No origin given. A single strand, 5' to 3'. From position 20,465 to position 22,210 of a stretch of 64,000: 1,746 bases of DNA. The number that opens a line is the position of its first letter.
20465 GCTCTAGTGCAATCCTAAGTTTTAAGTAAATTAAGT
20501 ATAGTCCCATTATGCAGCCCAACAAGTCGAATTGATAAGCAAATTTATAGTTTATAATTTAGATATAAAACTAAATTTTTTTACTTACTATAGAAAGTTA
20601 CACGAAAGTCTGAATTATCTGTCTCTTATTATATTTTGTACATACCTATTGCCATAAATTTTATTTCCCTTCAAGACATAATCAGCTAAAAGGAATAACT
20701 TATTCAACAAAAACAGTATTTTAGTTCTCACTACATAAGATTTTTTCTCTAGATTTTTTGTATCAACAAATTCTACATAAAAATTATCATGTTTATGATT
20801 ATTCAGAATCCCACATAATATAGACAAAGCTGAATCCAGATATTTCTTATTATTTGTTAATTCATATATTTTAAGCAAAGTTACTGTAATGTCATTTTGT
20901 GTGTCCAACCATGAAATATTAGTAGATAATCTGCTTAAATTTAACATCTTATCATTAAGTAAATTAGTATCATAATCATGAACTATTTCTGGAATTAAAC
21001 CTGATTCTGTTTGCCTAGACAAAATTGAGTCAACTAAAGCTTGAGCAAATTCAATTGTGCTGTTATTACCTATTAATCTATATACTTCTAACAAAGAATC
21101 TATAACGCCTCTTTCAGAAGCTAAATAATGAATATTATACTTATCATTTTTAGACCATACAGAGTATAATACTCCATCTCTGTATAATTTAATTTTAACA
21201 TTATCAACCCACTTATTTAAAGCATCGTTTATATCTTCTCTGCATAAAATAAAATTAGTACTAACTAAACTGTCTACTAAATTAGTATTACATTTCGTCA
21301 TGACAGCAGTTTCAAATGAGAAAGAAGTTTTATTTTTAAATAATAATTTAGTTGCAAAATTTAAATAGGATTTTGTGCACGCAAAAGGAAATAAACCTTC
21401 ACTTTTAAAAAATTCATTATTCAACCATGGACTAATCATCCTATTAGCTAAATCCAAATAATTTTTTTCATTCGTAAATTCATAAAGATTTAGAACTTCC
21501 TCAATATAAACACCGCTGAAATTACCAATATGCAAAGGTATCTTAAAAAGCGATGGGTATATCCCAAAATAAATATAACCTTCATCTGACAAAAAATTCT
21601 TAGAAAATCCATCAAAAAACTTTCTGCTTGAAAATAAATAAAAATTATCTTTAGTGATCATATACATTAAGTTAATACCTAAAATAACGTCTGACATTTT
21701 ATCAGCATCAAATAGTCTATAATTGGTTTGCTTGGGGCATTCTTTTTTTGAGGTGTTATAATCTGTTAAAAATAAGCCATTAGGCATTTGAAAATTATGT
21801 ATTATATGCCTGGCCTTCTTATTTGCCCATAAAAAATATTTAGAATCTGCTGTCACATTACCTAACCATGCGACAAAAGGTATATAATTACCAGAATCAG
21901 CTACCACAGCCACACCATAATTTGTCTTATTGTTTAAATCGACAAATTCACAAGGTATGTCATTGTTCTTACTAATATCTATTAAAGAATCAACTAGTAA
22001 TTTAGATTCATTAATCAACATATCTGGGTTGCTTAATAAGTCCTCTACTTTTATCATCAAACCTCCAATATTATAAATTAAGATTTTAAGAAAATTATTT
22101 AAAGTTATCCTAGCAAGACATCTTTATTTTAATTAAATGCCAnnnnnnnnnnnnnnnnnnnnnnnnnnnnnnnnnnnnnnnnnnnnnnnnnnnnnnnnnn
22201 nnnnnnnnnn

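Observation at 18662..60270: Mosaic composition: several enzymes with R/G/D-rich, non-host amino-acid usage scattered through a K/N/I-rich island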

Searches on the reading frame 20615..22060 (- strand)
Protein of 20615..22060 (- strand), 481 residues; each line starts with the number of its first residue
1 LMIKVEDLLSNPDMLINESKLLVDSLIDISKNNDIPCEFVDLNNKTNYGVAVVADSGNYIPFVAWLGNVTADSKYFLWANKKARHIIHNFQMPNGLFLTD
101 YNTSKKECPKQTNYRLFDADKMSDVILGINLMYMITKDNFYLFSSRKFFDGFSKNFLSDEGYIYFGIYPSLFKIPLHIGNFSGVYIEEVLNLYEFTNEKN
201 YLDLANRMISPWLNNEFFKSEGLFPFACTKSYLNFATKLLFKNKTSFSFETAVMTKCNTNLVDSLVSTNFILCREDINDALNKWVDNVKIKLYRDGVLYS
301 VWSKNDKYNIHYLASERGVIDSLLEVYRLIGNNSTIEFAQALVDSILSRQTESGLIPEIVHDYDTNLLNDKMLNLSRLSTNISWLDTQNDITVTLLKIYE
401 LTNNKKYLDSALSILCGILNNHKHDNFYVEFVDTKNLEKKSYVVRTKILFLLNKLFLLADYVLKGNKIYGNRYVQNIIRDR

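Call 8: search_protein_families(library=pfam, proteins=[window:20615-22060:-])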
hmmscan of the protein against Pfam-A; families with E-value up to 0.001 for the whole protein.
window:20615-22060:- (481 aa): 5 families
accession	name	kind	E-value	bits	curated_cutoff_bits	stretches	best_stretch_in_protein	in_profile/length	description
PF06917.19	Pectate_lyase_2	-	4.2e-09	36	26.6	0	388-435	405-452/491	Periplasmic pectate lyase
PF01532.26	Glyco_hydro_47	-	1.9e-08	34.2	22.9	0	188-437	155-409/455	Glycosyl hydrolase family 47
PF07944.18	Beta-AFase-like_GH127_cat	-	2.7e-08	33.7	24.9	0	187-210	182-205/376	Beta-L-arabinofuranosidase, GH127 catalytic domain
PF06662.19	C5-epim_C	-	8.5e-05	22.6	23.3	0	387-416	30-59/188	D-glucuronyl C5-epimerase C-terminus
PF07470.19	Glyco_hydro_88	-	0.0002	20.9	26.6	0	323-413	83-158/352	Glycosyl Hydrolase Family 88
